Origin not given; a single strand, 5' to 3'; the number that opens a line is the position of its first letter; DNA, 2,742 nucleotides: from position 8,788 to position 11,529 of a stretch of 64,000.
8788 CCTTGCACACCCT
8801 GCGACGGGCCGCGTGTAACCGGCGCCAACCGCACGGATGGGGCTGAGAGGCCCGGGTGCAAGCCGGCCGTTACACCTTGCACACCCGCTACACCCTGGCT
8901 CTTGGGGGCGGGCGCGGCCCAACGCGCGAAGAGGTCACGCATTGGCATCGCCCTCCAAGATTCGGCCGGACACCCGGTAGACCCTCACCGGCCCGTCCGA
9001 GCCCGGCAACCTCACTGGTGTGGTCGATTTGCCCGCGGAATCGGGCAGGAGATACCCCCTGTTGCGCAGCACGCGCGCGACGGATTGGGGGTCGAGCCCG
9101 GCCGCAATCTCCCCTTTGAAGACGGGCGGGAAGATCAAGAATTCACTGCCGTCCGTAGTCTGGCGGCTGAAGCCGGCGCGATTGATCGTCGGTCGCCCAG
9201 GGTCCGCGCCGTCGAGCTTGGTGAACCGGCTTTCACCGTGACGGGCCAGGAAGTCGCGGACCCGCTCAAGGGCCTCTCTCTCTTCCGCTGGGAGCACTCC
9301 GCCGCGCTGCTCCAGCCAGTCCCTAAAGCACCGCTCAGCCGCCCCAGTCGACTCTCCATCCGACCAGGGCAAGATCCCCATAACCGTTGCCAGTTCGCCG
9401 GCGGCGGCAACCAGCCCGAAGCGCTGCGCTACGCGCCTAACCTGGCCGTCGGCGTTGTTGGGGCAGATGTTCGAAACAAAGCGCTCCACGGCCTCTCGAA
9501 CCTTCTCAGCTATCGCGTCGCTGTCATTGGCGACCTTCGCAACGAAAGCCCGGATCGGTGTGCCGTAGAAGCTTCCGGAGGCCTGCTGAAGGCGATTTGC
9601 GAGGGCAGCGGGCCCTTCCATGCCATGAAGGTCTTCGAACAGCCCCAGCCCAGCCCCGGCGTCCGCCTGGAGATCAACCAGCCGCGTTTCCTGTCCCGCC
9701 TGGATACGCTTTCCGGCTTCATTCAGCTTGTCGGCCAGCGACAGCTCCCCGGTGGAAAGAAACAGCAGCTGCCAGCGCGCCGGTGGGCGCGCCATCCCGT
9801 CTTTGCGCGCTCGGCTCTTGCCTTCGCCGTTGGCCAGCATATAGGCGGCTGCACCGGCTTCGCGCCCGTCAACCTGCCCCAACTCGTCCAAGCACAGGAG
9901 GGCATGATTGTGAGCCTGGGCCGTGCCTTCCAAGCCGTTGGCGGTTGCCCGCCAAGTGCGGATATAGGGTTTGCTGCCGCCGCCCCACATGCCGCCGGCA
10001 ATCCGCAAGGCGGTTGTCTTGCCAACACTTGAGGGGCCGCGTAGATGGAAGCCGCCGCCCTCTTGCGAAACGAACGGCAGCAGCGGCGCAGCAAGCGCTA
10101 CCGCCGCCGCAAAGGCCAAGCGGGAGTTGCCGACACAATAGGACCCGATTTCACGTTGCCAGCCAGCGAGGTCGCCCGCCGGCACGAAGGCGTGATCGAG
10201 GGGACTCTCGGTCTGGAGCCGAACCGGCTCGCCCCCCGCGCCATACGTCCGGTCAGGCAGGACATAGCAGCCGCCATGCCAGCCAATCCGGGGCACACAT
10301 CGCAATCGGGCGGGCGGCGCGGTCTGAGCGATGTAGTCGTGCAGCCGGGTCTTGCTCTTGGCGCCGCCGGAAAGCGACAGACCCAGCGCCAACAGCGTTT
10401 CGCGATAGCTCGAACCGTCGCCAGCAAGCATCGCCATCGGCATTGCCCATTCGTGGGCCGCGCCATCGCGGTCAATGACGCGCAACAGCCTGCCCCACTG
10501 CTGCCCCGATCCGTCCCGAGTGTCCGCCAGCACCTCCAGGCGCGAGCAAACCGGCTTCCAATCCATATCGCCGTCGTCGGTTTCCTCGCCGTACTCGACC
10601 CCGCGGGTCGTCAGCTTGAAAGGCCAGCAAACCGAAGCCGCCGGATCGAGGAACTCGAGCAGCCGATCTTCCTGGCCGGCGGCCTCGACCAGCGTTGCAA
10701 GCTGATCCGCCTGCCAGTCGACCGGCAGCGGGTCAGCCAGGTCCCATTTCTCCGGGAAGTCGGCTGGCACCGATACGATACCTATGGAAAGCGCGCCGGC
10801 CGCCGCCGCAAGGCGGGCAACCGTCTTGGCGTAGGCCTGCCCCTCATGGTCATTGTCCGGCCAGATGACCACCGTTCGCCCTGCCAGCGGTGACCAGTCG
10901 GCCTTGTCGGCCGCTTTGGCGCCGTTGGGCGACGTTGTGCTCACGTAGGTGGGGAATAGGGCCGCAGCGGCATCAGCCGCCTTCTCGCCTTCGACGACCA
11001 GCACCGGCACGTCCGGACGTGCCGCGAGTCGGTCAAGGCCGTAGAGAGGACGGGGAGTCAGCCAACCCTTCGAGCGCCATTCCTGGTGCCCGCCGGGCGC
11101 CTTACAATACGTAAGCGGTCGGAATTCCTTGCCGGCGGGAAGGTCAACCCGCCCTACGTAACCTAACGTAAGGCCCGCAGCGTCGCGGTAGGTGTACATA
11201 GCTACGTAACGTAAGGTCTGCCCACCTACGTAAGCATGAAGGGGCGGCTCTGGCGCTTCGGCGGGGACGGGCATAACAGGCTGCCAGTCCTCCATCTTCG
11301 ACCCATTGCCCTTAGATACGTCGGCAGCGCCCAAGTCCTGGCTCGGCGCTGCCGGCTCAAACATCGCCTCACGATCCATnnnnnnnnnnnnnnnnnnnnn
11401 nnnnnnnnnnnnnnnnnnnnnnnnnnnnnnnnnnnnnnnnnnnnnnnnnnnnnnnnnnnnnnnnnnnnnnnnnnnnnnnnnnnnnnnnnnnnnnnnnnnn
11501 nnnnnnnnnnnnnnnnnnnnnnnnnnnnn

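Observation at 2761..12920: Complete capsid-less, relaxase-less minimal satellite in tRNA-Leu(CAA)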

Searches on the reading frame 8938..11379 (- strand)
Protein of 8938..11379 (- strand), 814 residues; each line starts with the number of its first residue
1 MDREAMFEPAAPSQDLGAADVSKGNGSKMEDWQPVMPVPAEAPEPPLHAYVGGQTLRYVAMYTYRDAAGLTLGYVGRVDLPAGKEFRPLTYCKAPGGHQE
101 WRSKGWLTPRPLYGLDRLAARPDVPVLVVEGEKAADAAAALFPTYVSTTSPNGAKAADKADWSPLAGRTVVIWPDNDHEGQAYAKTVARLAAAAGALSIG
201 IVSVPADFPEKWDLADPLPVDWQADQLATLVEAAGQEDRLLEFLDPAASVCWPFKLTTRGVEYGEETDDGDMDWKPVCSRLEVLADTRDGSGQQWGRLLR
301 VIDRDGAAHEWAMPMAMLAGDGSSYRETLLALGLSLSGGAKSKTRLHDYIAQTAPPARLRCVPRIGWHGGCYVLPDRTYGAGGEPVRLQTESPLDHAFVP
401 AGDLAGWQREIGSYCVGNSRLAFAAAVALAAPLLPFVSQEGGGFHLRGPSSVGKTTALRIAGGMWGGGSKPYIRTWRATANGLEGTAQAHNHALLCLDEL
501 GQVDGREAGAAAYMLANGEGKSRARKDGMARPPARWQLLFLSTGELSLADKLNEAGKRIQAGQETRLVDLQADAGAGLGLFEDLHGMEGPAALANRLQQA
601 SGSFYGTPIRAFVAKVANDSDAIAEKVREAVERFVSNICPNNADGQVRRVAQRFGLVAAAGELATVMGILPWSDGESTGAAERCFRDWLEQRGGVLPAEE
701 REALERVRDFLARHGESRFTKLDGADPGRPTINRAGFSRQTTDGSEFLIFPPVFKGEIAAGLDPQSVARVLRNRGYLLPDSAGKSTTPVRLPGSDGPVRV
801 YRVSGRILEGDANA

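Call 6: search_protein_families(library=pfam, proteins=[window:8938-11379:-], max_evalue=0.01)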
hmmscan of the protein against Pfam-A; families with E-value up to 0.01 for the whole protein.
window:8938-11379:- (814 aa): 3 families
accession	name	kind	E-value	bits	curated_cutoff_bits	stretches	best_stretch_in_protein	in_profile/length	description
PF06048.17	DUF927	-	3.9e-80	270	22.6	1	254-533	1-282/284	Domain of unknown function (DUF927)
PF19898.4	DUF6371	-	1.3e-05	25.4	27.7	1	105-175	80-149/150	Domain of unknown function (DUF6371)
PF01751.28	Toprim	-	0.0041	17.7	23.1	1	126-191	2-84/96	Toprim domain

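Call 7: search_protein_families(library=phrogs, proteins=[window:8938-11379:-], max_evalue=0.01)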
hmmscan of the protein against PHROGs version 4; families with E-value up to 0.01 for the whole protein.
window:8938-11379:- (814 aa): 7 families
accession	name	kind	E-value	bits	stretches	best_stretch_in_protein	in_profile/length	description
phrog_1139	-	DNA, RNA and nucleotide metabolism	2.9e-97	327.7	1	269-804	352-888/895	DNA primase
phrog_8841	-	DNA, RNA and nucleotide metabolism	3.9e-31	109.4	1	359-786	205-597/633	DNA primase/helicase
phrog_4762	-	unknown function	9.1e-24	84.4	1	32-185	2-157/822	-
phrog_239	-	DNA, RNA and nucleotide metabolism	9.4e-15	55.6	1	57-218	142-296/801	DNA primase/helicase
phrog_25314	-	unknown function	1.5e-11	44.2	1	372-562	547-739/1010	-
phrog_6088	-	DNA, RNA and nucleotide metabolism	5.2e-11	42.7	1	63-219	130-286/772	DNA primase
phrog_47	-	DNA, RNA and nucleotide metabolism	7.6e-05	22.4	1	110-215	220-319/947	DNA primase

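Call 8: search_protein_families(library=padloc, proteins=[window:8938-11379:-], max_evalue=0.01)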
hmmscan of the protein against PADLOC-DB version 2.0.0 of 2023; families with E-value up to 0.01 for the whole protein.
window:8938-11379:- (814 aa): 0 families

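Call 9: search_protein_families(library=ncbifam, proteins=[window:8938-11379:-], max_evalue=0.01)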
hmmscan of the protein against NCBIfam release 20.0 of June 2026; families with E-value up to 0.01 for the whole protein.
window:8938-11379:- (814 aa): 2 families
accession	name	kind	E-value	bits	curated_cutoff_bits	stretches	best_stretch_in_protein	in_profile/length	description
NF005477.0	PRK07078.1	subfamily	4.8e-27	94.5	1014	1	58-235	134-301/759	hypothetical protein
NF047345.1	SCCmet_Cch1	equivalog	3.6e-12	45.6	700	1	440-550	185-298/542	cassette chromosome replicative helicase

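Call 17: find_related_loci(query=window:8938-11379:-, collection=genome_contigs, flank=10000)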
Query window:8938-11379:- (814 aa) in genome_contigs; peptide patterns used: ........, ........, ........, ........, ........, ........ (x = any residue, [..] = any of these).
180 stretches matched a pattern; 9 encode a relative of the query (tblastn E <= 1e-3); 9 distinct loci.
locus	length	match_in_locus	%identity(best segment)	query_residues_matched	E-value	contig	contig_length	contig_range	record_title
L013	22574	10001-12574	45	4-812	0e+0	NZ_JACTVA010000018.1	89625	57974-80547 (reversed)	Pseudoroseomonas aerophila strain NBRC 108923 Scaffold18, whole genome shotgun sequence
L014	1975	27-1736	51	252-808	0e+0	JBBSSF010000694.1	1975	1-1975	MAG: Hyphomicrobiales bacterium isolate SVL1_sbin.57 SVL1_sbin.57_K_1022421_L_1975_cov_7.0000, whole genome shotgun sequ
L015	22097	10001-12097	42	125-809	2e-164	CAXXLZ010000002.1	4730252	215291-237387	MAG: Thermodesulfobacteriota bacterium isolate 2fdc769d-9a05-4c3a-9363-a2f454578bb3 genome assembly, contig: contig_2, w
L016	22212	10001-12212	53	117-808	1e-132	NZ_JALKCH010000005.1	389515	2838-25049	Ancylobacter crimeensis strain 6x-1 NODE_5_length_389515_cov_90.810227, whole genome shotgun sequence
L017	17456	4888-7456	53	1-808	0e+0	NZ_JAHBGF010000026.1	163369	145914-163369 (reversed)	Ancylobacter sonchi strain VKM B-3145 GCM70017656_26, whole genome shotgun sequence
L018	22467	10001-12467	53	2-808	0e+0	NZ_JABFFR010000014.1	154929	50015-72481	Azospirillum oleiclasticum strain RWY-5-1-1 contig14, whole genome shotgun sequence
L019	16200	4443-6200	42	253-811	2e-127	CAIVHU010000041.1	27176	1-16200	MAG: uncultured beta proteobacterium isolate I3-5_bin-402 genome assembly, contig: bin-402:041/353, whole genome shotgun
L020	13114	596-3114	52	22-814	0e+0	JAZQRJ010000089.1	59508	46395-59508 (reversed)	MAG: Novosphingobium sp. isolate T1900045231_TH20190001.MAGScoT_cleanbin_000010 SGB_5409_k141_769117, whole genome shotg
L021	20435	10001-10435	36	277-425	1e-17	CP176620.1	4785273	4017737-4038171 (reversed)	Ectopseudomonas mendocina strain FJFQ21PNM24 chromosome, complete genome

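Call 21: find_related_loci(query=window:8938-11379:-, collection=viral_contigs, flank=10000)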
Query window:8938-11379:- (814 aa) in viral_contigs; peptide patterns used: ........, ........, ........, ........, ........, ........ (x = any residue, [..] = any of these).
2 stretches matched a pattern; 1 encode a relative of the query (tblastn E <= 1e-3); 1 distinct loci.
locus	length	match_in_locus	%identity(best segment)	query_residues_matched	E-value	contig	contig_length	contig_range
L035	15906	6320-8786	53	2-808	0e+0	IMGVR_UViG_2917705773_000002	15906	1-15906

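Call 22: find_homologous_proteins(query=window:8938-11379:-, max_evalue=1e-20)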
Query window:8938-11379:- (814 aa): 1580 proteins with E <= 1e-20 among 8000 candidates; the best 120 are listed.
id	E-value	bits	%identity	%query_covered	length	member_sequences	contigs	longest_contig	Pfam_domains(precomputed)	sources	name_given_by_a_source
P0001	0.0e+0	1572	85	99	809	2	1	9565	PF06048.18,PF19898.5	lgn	-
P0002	0.0e+0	1559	100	85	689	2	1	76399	PF06048.18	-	-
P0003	0.0e+0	1394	76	99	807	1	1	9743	PF06048.18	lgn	-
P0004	0.0e+0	1138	63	96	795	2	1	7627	PF06048.18,PF19898.5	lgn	-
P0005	2.5e-287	974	59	96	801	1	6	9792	PF06048.18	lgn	-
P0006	5.7e-282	956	58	96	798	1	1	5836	PF06048.18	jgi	jgi:uncharacterized protein (DUF927 family)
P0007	7.3e-260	883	53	100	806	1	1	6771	PF06048.18,PF19898.5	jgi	jgi:putative DNA primase/helicase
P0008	7.3e-259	880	55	94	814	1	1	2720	PF06048.18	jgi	-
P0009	5.0e-257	874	55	95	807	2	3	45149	PF06048.18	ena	-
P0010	8.4e-257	873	54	99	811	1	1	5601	PF06048.18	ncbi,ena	-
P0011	4.4e-255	867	56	92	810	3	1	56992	PF06048.18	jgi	-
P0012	8.2e-255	866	53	98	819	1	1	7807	PF06048.18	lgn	-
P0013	1.0e-253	863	51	99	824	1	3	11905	PF06048.18,PF19898.5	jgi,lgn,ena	-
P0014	2.4e-251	855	56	92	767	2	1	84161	PF06048.18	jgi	jgi:uncharacterized protein (DUF927 family)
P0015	4.1e-251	854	57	84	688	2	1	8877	PF06048.18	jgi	jgi:putative DNA primase/helicase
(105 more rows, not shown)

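Call 23: find_encoding_contigs(protein=P0001, flank=10000, max_places=4)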
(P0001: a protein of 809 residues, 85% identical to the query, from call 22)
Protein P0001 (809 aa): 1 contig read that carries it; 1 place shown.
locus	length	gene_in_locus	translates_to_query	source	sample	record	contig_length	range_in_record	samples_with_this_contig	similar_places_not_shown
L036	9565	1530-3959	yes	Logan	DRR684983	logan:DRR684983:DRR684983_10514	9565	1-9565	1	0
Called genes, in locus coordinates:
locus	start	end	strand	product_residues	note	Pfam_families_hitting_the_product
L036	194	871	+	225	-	-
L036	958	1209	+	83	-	PF12728:HTH_17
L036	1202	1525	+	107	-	-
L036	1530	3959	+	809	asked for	PF19898:DUF6371 (faint), PF06048:DUF927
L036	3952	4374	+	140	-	-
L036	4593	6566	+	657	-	PF02463:SMC_N (faint), PF13175:AAA_15 (faint), PF13304:AAA_21, PF14491:DUF4435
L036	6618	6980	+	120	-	-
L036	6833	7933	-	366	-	PF04471:Mrr_cat (weak)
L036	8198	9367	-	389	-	PF13356:Arm-DNA-bind_3, PF14659:Phage_int_SAM_3 (weak), PF00589:Phage_integrase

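Call 24: find_encoding_contigs(protein=P0003, flank=10000, max_places=4)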
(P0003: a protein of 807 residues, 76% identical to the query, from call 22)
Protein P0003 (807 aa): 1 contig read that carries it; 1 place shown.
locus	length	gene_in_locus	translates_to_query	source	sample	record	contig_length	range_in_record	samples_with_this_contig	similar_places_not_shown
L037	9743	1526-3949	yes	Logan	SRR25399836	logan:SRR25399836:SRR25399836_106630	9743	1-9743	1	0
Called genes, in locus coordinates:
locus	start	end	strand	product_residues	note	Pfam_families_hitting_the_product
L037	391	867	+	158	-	-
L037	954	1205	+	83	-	PF12728:HTH_17 (weak)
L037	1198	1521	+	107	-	-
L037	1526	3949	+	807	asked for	PF06048:DUF927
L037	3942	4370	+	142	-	-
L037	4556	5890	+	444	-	PF00580:UvrD-helicase (weak), PF13538:UvrD_C_2 (faint), PF13361:UvrD_C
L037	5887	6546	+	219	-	PF14487:DarT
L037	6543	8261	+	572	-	PF03747:ADP_ribosyl_GH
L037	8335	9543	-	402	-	PF13356:Arm-DNA-bind_3, PF14659:Phage_int_SAM_3 (weak), PF00589:Phage_integrase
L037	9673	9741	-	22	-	?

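Call 25: find_encoding_contigs(protein=P0005, flank=10000, max_places=6)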
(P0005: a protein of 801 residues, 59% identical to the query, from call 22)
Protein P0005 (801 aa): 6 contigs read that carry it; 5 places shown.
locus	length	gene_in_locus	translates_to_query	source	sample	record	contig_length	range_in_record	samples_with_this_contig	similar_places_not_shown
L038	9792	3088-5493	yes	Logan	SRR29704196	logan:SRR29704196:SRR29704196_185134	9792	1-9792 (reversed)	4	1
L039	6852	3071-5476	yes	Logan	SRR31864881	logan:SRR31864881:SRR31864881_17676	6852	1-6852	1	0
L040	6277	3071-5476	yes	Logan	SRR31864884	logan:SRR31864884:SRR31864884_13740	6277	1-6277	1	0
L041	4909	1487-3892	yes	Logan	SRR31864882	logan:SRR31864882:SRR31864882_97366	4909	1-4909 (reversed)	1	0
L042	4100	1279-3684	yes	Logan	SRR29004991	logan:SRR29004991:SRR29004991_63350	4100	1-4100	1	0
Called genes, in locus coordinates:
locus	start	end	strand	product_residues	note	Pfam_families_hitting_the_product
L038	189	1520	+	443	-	PF13356:Arm-DNA-bind_3, PF22022:Phage_int_M (faint), PF00589:Phage_integrase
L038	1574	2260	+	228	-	-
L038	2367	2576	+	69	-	PF12728:HTH_17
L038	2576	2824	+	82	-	-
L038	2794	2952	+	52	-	-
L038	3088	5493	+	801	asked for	PF06048:DUF927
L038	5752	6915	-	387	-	-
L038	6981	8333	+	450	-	-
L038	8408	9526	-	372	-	-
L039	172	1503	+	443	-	PF13356:Arm-DNA-bind_3, PF22022:Phage_int_M (faint), PF00589:Phage_integrase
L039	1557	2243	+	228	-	-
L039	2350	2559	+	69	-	PF12728:HTH_17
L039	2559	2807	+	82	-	-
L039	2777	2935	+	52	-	-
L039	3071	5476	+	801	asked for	PF06048:DUF927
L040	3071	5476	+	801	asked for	PF06048:DUF927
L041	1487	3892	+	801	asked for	PF06048:DUF927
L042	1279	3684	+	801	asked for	PF06048:DUF927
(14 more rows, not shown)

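Call 49: search_protein_families(library=pfam, proteins=[L035:1-1230:+, L035:3576-4736:-, L035:4736-5497:+, L035:9257-10495:+, L035:10491-12056:+, L035:12073-12519:+, L035:12519-13133:+, L035:13496-13813:+, L035:14305-15906:+, L035:8791-9117:+], max_evalue=0.001)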
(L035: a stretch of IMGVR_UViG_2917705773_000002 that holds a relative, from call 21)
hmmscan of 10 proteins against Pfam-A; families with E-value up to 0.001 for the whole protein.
L035:1-1230:+ (410 aa): 3 families
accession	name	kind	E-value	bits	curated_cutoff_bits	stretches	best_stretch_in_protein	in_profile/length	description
PF22022.2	Phage_int_M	-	1.8e-29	102.2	27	1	101-191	1-91/96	Phage integrase central domain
PF13356.12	Arm-DNA-bind_3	-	1.8e-21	76.5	27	1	13-94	1-83/83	Arm DNA-binding domain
PF00589.27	Phage_integrase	-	1.6e-13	51.3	27.1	1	232-376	23-169/172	Phage integrase family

L035:3576-4736:- (387 aa): 0 families

L035:4736-5497:+ (254 aa): 0 families

L035:9257-10495:+ (413 aa): 1 family
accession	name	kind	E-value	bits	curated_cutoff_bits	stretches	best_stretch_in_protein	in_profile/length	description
PF04860.17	Phage_portal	-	4.5e-92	309.1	39.1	1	49-376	3-321/321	Phage portal protein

L035:10491-12056:+ (522 aa): 2 families
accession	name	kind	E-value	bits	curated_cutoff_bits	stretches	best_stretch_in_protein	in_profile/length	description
PF05065.19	Phage_capsid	-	1.2e-77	261.5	24.2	1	246-520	1-280/280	Phage capsid family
PF04586.22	Peptidase_S78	-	1.9e-17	64.3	21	1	11-132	14-153/165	Caudovirus prohead serine protease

L035:12073-12519:+ (149 aa): 0 families

L035:12519-13133:+ (205 aa): 0 families

L035:13496-13813:+ (106 aa): 1 family
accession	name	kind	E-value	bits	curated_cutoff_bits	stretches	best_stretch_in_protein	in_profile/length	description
PF01844.29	HNH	-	2.8e-05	24.6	21.4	1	57-100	1-46/47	HNH endonuclease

L035:14305-15906:+ (533 aa): 2 families
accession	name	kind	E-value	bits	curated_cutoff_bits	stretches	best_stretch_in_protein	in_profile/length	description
PF20441.4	TerL_nuclease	-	2.5e-31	109.4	24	1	241-515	12-286/286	Terminase large subunit, endonuclease domain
PF03354.21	TerL_ATPase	-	3.8e-14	53.2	23.7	1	50-224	2-177/178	Terminase large subunit, ATPase domain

L035:8791-9117:+ (109 aa): 0 families

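Call 57: find_encoding_contigs(protein=P0004, flank=10000, max_places=2)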
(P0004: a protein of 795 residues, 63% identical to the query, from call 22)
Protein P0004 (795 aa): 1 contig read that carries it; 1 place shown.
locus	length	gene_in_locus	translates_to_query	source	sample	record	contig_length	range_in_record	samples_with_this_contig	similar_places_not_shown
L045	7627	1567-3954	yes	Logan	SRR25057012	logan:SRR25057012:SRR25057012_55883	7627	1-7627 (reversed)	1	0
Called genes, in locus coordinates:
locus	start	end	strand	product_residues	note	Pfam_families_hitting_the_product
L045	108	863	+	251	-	-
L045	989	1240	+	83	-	PF12728:HTH_17 (weak)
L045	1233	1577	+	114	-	-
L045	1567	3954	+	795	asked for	PF19898:DUF6371 (weak), PF06048:DUF927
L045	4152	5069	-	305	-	PF14338:Mrr_N, PF04471:Mrr_cat, PF22722:NA-iREase1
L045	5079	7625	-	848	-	?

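Call 58: find_encoding_contigs(protein=P0011, flank=10000, max_places=2)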
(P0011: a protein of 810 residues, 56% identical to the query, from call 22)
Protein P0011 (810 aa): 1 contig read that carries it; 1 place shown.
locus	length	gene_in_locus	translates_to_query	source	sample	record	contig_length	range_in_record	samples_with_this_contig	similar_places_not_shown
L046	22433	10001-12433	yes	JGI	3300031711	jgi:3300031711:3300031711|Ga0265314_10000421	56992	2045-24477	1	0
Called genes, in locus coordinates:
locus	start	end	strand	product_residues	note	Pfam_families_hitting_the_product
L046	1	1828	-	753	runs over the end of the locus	-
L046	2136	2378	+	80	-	-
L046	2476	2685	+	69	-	-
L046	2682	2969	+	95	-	-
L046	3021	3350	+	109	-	-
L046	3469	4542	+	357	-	-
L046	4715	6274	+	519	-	-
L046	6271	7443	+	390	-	PF13229:Beta_helix (weak)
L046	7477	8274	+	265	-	-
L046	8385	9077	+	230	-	-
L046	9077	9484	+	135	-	-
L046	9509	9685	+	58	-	-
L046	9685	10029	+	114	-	-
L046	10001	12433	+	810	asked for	PF06048:DUF927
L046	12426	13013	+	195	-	-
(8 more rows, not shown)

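Call 59: find_encoding_contigs(protein=P0014, flank=10000, max_places=2)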
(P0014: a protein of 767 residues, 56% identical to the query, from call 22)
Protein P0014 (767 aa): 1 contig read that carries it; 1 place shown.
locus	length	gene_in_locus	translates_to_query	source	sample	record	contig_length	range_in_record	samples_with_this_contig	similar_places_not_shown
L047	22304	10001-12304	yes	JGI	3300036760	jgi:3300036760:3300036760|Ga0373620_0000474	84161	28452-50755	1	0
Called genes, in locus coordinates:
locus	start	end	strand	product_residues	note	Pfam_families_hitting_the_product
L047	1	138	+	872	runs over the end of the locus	-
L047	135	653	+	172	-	PF01551:Peptidase_M23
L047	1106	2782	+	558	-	-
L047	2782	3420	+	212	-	-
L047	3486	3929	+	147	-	-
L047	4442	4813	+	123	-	-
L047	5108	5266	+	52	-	-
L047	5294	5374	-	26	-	-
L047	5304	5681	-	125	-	-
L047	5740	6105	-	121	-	-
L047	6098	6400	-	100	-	-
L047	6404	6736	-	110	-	-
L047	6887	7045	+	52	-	-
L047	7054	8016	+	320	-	-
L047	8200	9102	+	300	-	-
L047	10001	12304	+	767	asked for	PF06048:DUF927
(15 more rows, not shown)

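Call 60: find_encoding_contigs(protein=P0009, flank=10000, max_places=2)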
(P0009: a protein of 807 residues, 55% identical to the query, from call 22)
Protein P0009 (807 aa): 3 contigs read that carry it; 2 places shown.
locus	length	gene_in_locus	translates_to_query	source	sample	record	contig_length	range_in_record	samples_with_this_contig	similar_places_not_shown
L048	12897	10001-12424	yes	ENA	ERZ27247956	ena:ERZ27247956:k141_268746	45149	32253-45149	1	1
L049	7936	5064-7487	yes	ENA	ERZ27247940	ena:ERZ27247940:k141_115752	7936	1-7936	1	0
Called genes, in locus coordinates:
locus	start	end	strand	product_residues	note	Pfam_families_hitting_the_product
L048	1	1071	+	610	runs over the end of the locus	PF02776:TPP_enzyme_N, PF00205:TPP_enzyme_M, PF02775:TPP_enzyme_C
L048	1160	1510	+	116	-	-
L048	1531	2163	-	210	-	PF00072:Response_reg, PF00196:GerE, PF08281:Sigma70_r4_2 (weak)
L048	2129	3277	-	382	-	PF07730:HisKA_3, PF02518:HATPase_c (weak)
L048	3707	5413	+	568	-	PF00909:Ammonium_transp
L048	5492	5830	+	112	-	PF00543:P-II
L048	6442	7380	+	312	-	PF02705:K_trans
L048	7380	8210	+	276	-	PF02705:K_trans, PF22776:K_trans_C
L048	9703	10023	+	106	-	-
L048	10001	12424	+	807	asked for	PF06048:DUF927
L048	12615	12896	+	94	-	?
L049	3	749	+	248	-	?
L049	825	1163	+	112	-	PF00543:P-II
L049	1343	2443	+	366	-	PF02705:K_trans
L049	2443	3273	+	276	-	PF02705:K_trans, PF22776:K_trans_C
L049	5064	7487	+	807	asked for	PF06048:DUF927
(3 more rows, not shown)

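Call 115: search_dna_similar(query=window:8938-11379:-, collection=phages, mode=protein, max_evalue=1e-10, max_rows=12)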
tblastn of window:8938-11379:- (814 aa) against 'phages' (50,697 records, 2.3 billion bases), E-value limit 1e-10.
Records with a match: 31; places in all: 31; records where one place covers at least 80% of the query: 1.
Best place of each record, by identity: <60% 31.
By first word of the organism name: Ralstonia 9; Pseudomonas 4; Wolbachia 4; Bordetella 3; Acidithiobacillus 3; Burkholderia 2; Verrucomicrobia 2; Bacteriophage 1; Klebsiella 1; Escherichia 1; and 1 more.
By host as written in the record: Ralstonia solanacearum 6; Bordetella bronchiseptica 3; Burkholderia cenocepacia 2; Pseudomonas putida 2; Acidithiobacillus caldus 2; Puniceicoccales sp. IMCC8625 2; - 1; Pseudomonas sp. ANT_H14 1; and 12 more.
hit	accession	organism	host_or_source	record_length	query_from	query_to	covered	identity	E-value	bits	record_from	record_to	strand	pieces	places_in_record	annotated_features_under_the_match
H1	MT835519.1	Bacteriophage sp.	human fecal samples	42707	59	805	92%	40.6%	9e-142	469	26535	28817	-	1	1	record has no annotation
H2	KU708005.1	Pseudomonas phage phiAH14b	Pseudomonas sp. ANT_H14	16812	266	803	66%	32.7%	3e-54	210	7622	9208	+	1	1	RNA helicase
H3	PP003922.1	Pseudomonas phage vB_Pae_U10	Pseudomonas aeruginosa ST773 ...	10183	277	771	61%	33.7%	4e-51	200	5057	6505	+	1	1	DNA primase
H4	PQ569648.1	Klebsiella phage P12620-1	Klebsiella sp.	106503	277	784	62%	30.4%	2e-44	179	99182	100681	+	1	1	hypothetical protein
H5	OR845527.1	Escherichia phage ECO95 1-6-1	Escherichia coli O157:H7 ATCC 43895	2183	277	784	62%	30.2%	9e-43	171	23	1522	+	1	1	record has no annotation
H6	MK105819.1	Synechococcus phage S-H1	Synechococcus sp. WH 7803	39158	59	233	21%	45.8%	1e-25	120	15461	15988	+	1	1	hypothetical protein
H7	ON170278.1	Ralstonia phage YO164_3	Ralstonia solanacearum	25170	59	218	20%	42.0%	7e-14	82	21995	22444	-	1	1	record has no annotation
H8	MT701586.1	Burkholderia phage Mica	Burkholderia cenocepacia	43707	57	216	20%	40.3%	2e-15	87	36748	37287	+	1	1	putative DNA primase/helicase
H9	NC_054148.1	Burkholderia phage Mica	Burkholderia cenocepacia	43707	57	216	20%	40.3%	2e-15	87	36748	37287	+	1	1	DNA helicase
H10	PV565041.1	Pseudomonas phage Jeremy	Pseudomonas putida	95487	62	241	22%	35.3%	6e-18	96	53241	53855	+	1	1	DNA primase/helicase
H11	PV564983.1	Bordetella phage PBb001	Bordetella bronchiseptica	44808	58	236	22%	35.4%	3e-20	102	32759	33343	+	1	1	CHC2 zinc finger protein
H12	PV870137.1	Bordetella phage vB_BbrM_PBb002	Bordetella bronchiseptica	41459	58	236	22%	35.4%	4e-20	102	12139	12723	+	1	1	CHC2 zinc finger protein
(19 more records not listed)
